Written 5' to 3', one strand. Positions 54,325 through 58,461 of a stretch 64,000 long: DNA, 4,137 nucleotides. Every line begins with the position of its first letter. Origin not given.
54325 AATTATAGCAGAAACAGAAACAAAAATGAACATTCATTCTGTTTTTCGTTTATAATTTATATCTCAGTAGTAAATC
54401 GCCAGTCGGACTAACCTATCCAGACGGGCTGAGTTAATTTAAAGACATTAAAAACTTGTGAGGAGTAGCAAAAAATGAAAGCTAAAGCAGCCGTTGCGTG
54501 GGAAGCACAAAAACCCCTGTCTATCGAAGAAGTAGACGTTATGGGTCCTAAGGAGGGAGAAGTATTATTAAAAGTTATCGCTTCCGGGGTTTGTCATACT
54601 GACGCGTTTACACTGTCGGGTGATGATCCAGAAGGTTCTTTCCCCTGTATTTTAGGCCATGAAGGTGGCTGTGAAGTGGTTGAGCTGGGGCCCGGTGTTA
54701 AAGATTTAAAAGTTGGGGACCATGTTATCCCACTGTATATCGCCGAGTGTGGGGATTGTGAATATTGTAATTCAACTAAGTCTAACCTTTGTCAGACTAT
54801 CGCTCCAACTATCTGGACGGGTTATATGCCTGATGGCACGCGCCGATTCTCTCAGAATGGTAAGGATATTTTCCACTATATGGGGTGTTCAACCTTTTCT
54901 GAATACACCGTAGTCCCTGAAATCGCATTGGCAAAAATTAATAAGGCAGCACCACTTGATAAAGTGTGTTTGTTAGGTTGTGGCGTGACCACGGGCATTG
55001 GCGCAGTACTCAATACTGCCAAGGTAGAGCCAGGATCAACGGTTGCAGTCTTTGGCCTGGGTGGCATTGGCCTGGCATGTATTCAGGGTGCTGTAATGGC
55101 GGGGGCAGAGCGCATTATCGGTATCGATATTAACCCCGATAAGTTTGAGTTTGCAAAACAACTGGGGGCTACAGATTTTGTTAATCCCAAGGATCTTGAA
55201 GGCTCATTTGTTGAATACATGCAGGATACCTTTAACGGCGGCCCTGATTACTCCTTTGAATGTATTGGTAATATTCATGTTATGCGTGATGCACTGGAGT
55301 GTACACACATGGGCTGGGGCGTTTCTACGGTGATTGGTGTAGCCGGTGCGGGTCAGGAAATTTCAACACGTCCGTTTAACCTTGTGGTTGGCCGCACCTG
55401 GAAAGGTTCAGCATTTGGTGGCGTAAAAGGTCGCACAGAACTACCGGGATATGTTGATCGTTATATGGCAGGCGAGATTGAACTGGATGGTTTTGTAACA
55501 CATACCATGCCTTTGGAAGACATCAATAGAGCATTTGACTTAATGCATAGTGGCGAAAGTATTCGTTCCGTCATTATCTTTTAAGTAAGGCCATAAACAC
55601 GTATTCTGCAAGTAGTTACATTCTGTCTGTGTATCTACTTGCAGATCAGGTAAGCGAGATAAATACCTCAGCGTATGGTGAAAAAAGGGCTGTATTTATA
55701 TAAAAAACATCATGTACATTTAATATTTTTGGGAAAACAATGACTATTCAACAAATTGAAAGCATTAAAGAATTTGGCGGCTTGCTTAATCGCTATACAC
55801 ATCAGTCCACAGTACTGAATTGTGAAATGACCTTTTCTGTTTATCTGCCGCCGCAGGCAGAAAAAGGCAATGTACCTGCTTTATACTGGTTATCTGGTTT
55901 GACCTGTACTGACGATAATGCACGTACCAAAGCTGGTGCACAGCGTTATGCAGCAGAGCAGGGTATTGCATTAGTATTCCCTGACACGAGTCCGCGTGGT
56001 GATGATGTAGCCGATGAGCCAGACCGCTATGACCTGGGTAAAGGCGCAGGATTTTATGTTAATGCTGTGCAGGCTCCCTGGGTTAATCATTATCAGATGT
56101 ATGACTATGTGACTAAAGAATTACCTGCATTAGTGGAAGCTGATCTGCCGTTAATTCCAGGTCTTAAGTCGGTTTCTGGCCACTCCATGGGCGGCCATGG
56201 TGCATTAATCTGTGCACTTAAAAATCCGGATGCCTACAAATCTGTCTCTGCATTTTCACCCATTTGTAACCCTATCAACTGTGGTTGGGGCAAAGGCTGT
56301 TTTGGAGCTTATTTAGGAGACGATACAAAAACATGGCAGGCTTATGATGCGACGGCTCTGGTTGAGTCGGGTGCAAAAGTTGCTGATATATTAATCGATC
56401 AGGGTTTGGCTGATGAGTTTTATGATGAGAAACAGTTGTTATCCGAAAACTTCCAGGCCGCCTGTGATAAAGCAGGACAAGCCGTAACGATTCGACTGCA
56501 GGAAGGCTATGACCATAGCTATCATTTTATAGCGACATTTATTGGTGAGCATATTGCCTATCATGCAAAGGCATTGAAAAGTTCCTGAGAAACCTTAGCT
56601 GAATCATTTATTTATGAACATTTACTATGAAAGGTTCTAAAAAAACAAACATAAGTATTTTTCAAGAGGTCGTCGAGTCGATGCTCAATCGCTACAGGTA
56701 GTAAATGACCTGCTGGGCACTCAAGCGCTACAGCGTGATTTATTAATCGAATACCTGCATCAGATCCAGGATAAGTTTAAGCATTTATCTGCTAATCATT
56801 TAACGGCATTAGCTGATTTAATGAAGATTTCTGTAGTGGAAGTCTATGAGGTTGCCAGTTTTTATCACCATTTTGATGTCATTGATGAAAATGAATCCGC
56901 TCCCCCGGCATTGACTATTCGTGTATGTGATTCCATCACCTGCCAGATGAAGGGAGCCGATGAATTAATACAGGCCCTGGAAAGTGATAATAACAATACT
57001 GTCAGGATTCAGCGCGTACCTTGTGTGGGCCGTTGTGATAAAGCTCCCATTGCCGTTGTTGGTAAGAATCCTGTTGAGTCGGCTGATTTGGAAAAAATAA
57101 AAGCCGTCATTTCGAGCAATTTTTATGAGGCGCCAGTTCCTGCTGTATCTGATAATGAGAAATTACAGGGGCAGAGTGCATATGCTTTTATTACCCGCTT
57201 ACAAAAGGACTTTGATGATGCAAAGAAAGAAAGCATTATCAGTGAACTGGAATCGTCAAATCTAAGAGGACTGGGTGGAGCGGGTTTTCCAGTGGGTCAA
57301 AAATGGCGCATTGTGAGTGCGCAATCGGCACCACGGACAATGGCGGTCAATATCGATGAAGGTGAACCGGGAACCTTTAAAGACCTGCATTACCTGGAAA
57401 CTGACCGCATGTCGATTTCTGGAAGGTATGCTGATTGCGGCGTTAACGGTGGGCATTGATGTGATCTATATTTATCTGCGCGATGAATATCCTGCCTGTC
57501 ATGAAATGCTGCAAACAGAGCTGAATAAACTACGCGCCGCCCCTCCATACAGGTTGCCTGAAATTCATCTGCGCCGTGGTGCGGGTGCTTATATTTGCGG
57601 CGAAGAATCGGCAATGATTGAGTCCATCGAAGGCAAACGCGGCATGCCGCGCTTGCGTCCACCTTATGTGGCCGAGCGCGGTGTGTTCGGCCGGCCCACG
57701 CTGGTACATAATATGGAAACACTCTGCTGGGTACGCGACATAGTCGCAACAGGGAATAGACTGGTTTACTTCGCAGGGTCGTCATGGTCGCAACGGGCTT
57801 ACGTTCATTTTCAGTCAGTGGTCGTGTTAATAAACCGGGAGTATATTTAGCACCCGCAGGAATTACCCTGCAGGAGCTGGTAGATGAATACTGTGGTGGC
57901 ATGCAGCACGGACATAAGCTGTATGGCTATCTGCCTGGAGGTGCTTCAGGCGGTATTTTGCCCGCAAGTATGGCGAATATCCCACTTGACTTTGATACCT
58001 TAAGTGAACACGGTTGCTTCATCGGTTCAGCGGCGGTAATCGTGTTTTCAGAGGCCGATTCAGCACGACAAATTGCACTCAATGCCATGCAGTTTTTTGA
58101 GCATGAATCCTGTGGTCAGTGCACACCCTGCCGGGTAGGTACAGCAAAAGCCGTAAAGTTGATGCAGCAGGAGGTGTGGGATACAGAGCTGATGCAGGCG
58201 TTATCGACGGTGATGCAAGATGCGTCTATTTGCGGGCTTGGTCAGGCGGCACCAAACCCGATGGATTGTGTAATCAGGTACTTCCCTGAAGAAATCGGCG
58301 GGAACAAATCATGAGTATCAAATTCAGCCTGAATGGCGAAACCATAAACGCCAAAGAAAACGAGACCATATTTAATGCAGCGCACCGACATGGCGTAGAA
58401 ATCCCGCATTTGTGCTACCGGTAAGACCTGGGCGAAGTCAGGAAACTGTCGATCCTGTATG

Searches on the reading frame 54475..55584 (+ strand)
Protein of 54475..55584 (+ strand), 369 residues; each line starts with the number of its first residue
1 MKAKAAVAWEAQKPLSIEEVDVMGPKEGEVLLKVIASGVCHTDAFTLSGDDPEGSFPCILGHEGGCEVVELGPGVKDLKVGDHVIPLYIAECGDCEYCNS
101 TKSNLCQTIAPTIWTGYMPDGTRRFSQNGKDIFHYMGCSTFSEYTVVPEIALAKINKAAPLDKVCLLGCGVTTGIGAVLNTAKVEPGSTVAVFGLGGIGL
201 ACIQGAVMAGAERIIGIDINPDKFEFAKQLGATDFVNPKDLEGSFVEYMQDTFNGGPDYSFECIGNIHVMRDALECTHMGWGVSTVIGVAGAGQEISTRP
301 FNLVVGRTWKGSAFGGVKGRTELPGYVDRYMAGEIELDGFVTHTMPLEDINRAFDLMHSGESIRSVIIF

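Call 57: search_protein_families(library=ncbifam, proteins=[L082:15316-15831:-], max_evalue=0.01)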
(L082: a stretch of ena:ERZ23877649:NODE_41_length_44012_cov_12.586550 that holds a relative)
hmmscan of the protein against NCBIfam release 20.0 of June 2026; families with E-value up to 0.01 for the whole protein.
L082:15316-15831:- (171 aa): 15 families
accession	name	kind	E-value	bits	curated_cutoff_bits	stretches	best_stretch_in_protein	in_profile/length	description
NF002854.0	PRK03147.1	subfamily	2e-25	89.7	170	1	27-153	34-160/176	thiol-disulfide oxidoreductase ResA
NF047696.1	ThlDiSintTplARhiz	equivalog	4.3e-24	85.5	230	1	36-162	78-210/219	thiol:disulfide interchange protein TlpA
NF041202.1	StoA_CxxC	exception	3.9e-19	69.1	210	1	14-154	11-153/163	endospore biogenesis thiol-disulfide oxidoreductase StoA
TIGR00385.1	dsbE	subfamily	5.1e-18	65.2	123.15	1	53-156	61-161/173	DsbE family thiol:disulfide interchange protein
NF011941.0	PRK15412.1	equivalog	4.8e-09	36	359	1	54-152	67-162/185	thiol:disulfide interchange protein DsbE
NF010625.0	PRK14018.1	equivalog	2.7e-08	32.8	522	1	53-158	54-165/521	bifunctional peptide-methionine (S)-S-oxide reductase MsrA/peptide-methionine (R)-S-oxide reductase MsrB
NF041054.1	WAxxUGC_long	equivalog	4e-07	29.6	300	1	34-145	83-194/354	ResA-like WAxxUGC motif-containing protein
TIGR01068.1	thioredoxin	equivalog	4.4e-07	30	96.8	1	55-101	14-59/101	thioredoxin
NF047697.1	ThioredTrxAClost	equivalog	3.1e-05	24.1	140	1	56-113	18-73/105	thioredoxin TrxA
NF006960.0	PRK09437.1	equivalog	4.9e-05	23.3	140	1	36-128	11-106/156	thioredoxin-dependent thiol peroxidase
NF006898.0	PRK09381.1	equivalog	8.5e-05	22.9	138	1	57-102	23-67/109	thioredoxin TrxA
NF008229.0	PRK10996.1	equivalog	0.00079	19.2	125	1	56-84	53-81/141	thioredoxin TrxC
NF053650.1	PerredPrxQDein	equivalog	0.0014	18.6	260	1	37-123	3-88/148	thioredoxin-dependent peroxiredoxin PrxQ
TIGR01126.1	pdi_dom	equivalog_domain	0.0022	18.2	107.2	1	54-92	13-52/105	protein disulfide-isomerase domain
TIGR01130.1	ER_PDI_fam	subfamily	0.0068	16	344.25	1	55-92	363-400/476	protein disulfide-isomerase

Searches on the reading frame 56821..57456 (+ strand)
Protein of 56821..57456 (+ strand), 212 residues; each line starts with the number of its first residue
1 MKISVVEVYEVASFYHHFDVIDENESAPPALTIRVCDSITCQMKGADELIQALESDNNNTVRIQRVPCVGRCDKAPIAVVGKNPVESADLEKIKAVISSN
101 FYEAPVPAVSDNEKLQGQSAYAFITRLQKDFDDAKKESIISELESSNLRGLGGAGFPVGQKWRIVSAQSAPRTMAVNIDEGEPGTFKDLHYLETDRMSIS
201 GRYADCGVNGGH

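Call 83: search_protein_families(library=pfam, proteins=[window:56821-57456:+], max_evalue=0.001)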
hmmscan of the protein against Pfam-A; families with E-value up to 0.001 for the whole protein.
window:56821-57456:+ (212 aa): 2 families
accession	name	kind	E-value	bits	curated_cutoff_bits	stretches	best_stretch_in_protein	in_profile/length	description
PF01257.25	2Fe-2S_thioredx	-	9.9e-18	64.8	24.8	1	1-98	41-142/145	Thioredoxin-like [2Fe-2S] ferredoxin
PF01512.22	Complex1_51K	-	4.3e-11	43.4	31.2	1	145-196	3-53/150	Nuo51 FMN-binding domain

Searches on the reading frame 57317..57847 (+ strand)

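Call 83: search_protein_families(library=pfam, proteins=[window:57317-57847:+], max_evalue=0.001)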
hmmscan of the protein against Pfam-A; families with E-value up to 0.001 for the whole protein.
window:57317-57847:+ (177 aa): 1 family
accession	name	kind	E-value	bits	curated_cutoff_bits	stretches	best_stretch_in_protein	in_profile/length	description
PF01512.22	Complex1_51K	-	4.1e-20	72.7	31.2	1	33-139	55-148/150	Nuo51 FMN-binding domain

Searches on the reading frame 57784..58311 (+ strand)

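Call 83: search_protein_families(library=pfam, proteins=[window:57784-58311:+], max_evalue=0.001)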
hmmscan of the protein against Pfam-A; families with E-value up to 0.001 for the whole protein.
window:57784-58311:+ (176 aa): 3 families
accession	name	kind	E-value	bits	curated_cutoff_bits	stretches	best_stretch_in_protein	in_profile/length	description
PF10589.14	NADH_4Fe-4S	-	4.7e-23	81.3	23.5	1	97-171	2-82/85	NADH-ubiquinone oxidoreductase-F iron-sulfur binding region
PF10531.15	SLBB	-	2.5e-08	34.1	27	1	10-57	3-53/55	SLBB domain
PF22461.2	SLBB_2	-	2.9e-06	27.7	27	1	8-62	2-58/79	SLBB domain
